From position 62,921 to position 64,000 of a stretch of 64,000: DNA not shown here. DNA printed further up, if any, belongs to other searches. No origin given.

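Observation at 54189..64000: Distal (baseplate) end of a phage-tail-like contractile injection locus set among housekeeping genes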

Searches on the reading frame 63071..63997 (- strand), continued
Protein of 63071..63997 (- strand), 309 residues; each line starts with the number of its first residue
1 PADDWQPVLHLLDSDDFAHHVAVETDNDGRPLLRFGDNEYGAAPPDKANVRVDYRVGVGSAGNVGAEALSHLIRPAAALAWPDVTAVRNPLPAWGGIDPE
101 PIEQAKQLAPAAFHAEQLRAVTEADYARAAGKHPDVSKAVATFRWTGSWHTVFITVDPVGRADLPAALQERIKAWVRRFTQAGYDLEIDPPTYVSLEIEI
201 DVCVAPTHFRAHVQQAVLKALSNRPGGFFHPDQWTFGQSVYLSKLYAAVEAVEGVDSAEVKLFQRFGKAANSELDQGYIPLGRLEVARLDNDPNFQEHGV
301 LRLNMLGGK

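Call 69: find_encoding_contigs(protein=P0023, flank=10000, max_places=1)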
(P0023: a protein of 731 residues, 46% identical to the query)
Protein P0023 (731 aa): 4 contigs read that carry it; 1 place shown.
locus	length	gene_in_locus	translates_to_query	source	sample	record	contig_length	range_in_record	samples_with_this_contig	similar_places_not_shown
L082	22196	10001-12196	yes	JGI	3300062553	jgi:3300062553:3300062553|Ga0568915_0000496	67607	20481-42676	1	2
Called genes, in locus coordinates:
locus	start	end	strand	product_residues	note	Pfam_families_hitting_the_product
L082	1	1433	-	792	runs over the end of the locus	PF01804:Penicil_amidase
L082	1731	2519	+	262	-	-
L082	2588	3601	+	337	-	PF03704:BTAD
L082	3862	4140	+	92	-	-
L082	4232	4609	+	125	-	-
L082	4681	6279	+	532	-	PF04984:Phage_sheath_1, PF17482:Phage_sheath_1C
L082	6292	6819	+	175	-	PF06841:Phage_T4_gp19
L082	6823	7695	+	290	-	PF12322:T4_baseplate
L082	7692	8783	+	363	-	-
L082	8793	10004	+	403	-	PF14065:Pvc16_N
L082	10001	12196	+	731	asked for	PF22977:WHD, PF13191:AAA_16 (faint), PF00004:AAA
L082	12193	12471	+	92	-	-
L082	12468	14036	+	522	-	PF13699:eCIS_core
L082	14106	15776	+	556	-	PF13699:eCIS_core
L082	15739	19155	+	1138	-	PF13699:eCIS_core, PF05257:CHAP (faint), PF13699:eCIS_core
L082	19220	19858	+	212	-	PF19266:CIS_tube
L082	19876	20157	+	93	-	-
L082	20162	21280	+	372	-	PF05954:Phage_GPD (weak)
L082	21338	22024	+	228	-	PF04717:Phage_base_V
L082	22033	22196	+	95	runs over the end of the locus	-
